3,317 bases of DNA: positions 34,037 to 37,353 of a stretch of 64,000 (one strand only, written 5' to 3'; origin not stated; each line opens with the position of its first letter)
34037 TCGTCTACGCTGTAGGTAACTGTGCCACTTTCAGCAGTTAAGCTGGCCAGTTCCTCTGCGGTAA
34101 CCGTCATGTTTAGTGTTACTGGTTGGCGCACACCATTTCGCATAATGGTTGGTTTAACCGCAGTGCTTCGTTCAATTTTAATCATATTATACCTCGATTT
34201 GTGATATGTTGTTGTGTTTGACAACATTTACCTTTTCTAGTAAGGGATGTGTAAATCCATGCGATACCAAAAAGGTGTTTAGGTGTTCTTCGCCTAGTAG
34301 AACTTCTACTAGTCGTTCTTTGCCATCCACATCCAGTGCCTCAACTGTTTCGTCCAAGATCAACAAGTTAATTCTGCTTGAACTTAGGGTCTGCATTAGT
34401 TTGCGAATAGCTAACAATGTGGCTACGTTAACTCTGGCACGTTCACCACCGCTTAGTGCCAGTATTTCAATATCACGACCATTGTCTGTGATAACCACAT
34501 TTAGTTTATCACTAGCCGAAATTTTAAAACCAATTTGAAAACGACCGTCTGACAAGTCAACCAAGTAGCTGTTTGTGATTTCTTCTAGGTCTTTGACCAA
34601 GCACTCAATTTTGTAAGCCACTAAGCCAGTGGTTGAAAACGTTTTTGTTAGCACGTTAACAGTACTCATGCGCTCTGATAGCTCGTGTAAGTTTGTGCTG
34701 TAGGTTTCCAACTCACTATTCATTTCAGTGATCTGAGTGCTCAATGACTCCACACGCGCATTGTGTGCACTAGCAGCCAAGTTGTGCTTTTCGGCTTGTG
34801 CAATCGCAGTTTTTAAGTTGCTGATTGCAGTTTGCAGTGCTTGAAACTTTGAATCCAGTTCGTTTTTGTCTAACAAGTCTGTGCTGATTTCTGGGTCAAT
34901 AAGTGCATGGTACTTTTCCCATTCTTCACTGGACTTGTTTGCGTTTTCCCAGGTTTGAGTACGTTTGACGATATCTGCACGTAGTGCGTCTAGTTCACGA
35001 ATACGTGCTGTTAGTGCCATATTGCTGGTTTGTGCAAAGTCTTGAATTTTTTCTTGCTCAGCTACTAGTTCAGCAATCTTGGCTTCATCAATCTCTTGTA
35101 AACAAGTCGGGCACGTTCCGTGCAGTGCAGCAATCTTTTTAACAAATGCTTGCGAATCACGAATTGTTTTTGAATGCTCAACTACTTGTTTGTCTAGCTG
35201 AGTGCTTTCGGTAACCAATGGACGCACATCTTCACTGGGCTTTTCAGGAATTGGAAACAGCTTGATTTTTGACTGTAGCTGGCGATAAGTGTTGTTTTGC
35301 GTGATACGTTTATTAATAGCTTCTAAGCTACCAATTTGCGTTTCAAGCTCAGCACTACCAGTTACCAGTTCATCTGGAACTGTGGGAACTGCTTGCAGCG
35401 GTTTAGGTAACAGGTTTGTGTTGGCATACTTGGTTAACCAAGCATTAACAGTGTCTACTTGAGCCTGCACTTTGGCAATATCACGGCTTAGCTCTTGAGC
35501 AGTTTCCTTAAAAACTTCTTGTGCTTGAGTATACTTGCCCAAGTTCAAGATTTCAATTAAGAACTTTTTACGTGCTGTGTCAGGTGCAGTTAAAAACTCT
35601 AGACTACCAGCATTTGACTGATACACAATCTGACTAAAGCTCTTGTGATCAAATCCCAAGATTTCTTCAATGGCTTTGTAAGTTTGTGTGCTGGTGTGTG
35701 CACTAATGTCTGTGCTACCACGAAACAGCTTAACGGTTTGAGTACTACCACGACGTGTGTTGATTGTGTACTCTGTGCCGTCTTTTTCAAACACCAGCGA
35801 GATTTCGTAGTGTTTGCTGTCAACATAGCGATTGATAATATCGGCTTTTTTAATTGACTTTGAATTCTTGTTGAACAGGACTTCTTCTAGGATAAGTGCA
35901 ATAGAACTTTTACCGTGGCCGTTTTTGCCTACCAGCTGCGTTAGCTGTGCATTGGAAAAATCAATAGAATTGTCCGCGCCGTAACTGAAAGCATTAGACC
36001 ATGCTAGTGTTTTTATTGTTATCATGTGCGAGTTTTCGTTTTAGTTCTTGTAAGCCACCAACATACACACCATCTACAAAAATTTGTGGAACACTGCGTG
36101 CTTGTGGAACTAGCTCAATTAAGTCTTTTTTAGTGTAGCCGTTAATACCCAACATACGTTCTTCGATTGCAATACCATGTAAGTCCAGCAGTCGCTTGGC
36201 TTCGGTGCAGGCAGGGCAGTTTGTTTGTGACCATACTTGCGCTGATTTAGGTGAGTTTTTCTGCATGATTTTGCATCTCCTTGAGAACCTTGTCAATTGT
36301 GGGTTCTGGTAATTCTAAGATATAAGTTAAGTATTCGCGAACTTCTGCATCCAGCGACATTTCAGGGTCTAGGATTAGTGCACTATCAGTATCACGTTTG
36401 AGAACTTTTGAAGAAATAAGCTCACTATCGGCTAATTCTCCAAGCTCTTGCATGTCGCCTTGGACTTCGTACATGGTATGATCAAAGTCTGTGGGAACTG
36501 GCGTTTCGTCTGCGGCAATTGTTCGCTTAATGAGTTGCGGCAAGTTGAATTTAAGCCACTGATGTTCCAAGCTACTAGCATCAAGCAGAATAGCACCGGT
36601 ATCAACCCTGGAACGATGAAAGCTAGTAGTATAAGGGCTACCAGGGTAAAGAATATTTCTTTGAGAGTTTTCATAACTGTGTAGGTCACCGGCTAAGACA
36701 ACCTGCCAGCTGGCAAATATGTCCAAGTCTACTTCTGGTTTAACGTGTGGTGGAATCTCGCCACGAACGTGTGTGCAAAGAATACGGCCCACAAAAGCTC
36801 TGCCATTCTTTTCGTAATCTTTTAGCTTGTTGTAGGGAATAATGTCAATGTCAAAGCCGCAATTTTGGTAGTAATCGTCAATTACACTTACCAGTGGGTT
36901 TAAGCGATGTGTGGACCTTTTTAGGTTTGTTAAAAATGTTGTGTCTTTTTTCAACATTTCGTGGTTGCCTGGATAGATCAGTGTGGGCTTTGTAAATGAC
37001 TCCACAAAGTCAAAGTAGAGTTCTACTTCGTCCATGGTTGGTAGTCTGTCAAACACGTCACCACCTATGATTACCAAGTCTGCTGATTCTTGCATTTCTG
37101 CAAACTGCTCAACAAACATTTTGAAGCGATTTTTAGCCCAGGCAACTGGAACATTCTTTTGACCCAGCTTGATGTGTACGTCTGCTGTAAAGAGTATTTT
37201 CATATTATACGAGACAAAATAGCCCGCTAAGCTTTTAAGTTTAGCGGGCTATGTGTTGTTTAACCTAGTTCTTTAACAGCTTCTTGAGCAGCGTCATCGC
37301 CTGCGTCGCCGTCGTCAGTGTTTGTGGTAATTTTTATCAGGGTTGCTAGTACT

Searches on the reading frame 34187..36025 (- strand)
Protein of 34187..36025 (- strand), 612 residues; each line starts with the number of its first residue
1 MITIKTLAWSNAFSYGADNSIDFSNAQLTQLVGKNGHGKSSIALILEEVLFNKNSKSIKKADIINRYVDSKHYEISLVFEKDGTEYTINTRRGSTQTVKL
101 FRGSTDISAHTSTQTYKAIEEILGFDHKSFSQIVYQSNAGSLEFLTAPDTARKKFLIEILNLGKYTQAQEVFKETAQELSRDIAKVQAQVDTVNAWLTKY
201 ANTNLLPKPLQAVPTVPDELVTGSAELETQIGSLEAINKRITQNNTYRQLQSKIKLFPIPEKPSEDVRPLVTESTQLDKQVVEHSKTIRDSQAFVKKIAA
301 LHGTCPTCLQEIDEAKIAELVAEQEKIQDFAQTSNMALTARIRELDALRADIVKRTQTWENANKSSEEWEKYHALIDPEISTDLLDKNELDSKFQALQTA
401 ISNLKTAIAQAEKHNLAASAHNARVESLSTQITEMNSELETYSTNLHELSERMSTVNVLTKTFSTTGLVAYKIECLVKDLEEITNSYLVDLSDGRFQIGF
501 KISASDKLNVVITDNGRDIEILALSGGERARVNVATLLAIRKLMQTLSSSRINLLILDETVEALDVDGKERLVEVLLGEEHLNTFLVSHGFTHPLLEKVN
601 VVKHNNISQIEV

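Call 17: search_protein_families(library=phrogs, proteins=[window:34187-36025:-], max_evalue=0.001)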
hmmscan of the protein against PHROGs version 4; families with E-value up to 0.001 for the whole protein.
window:34187-36025:- (612 aa): 9 families
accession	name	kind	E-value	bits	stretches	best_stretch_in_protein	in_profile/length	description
phrog_77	-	DNA, RNA and nucleotide metabolism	6.7e-96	323.8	1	1-611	295-953/967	SbcC-like subunit of palindrome specific endonuclease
phrog_1499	-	unknown function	5e-11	43.5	1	1-372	2-304/427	-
phrog_4747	-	unknown function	4.7e-06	26.9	1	27-99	23-107/610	-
phrog_21388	-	DNA, RNA and nucleotide metabolism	5.6e-06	27.4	1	34-115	42-125/126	exonuclease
phrog_19980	-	unknown function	7.9e-06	25.4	1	17-452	15-473/1068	-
phrog_10445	-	unknown function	0.00013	22.3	1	2-91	3-94/296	-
phrog_7599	-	unknown function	0.00035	22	0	376-456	5-80/95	-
phrog_3590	-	unknown function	0.00066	20.2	0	260-455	110-301/481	-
phrog_293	-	moron, auxiliary metabolic gene and host takeover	0.00096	18.2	1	521-589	266-327/1058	ABC transporter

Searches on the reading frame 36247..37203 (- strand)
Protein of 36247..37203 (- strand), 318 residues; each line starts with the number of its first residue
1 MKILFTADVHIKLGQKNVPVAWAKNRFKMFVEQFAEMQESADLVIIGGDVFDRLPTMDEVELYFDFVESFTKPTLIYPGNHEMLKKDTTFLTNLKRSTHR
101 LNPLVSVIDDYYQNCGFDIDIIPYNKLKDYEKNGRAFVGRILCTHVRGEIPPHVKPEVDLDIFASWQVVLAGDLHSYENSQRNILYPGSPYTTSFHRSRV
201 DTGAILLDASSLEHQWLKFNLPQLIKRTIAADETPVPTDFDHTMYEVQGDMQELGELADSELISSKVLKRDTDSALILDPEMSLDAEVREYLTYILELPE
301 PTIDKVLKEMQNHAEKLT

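Call 17: search_protein_families(library=phrogs, proteins=[window:36247-37203:-], max_evalue=0.001)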
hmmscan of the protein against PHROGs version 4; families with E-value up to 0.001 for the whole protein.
window:36247-37203:- (318 aa): 2 families
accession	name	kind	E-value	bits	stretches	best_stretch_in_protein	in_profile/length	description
phrog_100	-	DNA, RNA and nucleotide metabolism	2.9e-35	123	1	1-310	29-368/989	SbcD-like subunit of palindrome specific endonuclease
phrog_1649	-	other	8e-07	29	1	1-91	36-113/308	metallo-phosphoesterase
